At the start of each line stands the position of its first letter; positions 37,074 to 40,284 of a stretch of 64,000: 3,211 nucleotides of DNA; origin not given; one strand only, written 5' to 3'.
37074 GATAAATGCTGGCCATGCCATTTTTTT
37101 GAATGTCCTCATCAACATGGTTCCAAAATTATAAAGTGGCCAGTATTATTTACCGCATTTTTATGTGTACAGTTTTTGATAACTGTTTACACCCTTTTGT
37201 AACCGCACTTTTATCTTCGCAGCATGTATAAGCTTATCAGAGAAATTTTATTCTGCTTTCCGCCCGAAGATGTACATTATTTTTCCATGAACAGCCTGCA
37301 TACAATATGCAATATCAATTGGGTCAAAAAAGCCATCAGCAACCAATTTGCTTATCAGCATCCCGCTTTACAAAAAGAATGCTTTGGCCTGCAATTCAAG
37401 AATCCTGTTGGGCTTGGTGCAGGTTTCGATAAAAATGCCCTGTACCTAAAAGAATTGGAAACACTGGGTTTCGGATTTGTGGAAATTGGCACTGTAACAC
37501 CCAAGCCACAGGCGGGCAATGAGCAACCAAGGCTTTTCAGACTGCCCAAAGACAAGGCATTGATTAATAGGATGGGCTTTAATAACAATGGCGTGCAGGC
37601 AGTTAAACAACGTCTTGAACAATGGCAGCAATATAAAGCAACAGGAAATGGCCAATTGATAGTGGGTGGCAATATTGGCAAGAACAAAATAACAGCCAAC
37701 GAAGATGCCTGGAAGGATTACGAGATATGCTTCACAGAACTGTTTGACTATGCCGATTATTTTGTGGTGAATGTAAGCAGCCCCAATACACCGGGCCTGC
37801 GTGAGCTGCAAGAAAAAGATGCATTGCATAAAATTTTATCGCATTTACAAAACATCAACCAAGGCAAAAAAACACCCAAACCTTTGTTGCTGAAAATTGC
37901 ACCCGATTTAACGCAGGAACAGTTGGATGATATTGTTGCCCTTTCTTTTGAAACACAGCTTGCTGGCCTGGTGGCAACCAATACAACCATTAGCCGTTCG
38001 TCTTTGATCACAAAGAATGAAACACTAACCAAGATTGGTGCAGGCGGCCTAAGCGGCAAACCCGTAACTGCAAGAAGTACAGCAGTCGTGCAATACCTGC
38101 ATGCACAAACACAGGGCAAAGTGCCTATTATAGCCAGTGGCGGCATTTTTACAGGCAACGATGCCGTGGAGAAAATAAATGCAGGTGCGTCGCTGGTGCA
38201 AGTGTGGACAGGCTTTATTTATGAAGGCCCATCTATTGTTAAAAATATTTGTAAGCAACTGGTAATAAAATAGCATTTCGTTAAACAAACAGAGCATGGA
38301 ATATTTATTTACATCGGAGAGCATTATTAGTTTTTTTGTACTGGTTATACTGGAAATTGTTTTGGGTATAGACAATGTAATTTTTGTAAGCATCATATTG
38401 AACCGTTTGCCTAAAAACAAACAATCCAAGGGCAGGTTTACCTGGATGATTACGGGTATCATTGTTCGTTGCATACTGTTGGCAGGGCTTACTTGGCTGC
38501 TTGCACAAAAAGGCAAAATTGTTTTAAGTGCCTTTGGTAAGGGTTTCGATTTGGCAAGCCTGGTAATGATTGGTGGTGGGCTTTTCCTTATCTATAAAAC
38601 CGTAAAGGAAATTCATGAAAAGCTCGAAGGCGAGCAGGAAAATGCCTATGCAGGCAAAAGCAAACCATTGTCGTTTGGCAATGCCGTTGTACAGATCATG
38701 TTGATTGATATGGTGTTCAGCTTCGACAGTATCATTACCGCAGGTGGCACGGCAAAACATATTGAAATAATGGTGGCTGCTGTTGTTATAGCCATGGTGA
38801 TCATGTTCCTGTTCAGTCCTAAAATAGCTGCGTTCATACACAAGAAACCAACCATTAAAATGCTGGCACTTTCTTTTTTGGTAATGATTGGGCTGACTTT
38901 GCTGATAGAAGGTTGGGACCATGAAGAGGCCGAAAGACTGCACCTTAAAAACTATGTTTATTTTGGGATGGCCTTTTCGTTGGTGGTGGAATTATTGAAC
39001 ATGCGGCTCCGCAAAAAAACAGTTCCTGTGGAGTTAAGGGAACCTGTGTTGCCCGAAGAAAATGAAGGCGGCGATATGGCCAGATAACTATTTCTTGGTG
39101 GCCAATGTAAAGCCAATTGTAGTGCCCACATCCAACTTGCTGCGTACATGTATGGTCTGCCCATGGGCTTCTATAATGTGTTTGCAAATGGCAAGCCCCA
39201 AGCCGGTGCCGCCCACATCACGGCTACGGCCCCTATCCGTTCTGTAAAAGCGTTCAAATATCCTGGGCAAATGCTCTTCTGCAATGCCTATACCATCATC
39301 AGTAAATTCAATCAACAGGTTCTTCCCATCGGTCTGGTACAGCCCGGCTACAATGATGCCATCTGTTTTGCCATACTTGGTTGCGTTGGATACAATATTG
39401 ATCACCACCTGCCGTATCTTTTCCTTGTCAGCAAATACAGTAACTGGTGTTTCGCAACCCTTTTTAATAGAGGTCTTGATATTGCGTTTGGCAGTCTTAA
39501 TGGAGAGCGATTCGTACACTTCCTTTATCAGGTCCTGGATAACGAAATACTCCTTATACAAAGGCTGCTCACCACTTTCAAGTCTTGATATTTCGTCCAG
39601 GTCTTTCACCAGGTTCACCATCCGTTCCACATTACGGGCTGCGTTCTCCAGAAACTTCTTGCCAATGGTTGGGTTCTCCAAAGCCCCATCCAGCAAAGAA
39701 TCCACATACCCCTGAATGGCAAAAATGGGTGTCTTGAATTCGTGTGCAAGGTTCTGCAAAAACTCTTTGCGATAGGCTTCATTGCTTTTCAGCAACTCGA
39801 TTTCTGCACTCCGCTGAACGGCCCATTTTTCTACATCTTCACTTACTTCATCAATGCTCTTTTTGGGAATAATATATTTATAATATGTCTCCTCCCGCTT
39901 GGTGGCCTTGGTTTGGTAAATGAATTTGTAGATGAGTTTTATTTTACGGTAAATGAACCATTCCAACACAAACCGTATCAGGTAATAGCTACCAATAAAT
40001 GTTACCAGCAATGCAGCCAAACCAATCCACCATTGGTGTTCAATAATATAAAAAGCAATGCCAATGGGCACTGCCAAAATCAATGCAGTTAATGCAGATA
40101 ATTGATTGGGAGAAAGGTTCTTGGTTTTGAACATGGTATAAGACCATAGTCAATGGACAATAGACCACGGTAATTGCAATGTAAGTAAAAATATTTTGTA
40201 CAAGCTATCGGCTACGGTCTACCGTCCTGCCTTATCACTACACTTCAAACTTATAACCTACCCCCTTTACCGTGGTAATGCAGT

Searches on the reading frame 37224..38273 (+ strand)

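Call 25: search_protein_families(library=pfam, proteins=[window:37224-38273:+], max_evalue=0.001)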
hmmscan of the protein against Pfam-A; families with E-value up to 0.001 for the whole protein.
window:37224-38273:+ (349 aa): 3 families
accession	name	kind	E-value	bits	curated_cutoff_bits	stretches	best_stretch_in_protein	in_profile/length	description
PF01180.27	DHO_dh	-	4e-89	299.1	27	1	49-346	2-287/291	Dihydroorotate dehydrogenase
PF03060.21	NMO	-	1.6e-05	24.9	28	1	273-347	167-241/331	Nitronate monooxygenase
PF00478.31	IMPDH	-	0.00075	19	25.6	0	283-326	191-234/345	IMP dehydrogenase / GMP reductase domain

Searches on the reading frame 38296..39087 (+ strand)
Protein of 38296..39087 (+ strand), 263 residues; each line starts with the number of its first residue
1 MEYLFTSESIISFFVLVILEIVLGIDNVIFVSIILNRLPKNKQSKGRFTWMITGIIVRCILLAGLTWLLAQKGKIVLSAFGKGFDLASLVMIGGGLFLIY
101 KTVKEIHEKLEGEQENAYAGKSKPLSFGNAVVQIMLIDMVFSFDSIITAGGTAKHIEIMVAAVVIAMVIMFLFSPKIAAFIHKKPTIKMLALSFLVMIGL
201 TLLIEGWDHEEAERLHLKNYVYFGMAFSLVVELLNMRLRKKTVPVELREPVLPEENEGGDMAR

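Call 25: search_protein_families(library=pfam, proteins=[window:38296-39087:+], max_evalue=0.001)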
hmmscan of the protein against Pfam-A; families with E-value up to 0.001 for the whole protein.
window:38296-39087:+ (263 aa): 1 family
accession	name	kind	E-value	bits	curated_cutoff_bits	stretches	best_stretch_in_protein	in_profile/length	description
PF03741.22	TerC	-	1.8e-41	142.3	27.8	1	15-205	2-177/178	Integral membrane protein TerC family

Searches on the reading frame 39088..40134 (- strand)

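Call 126: search_protein_families(library=pfam, proteins=[window:39088-40134:-], max_evalue=0.001)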
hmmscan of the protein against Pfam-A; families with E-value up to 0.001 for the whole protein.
window:39088-40134:- (348 aa): 2 families
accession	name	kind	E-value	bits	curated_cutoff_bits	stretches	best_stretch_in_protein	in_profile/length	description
PF02518.31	HATPase_c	-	6.4e-27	94.6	26.4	1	236-345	2-108/111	Histidine kinase-, DNA gyrase B-, and HSP90-like ATPase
PF00512.31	HisKA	-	1.3e-15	57.7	26.9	1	122-188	2-66/66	His Kinase A (phospho-acceptor) domain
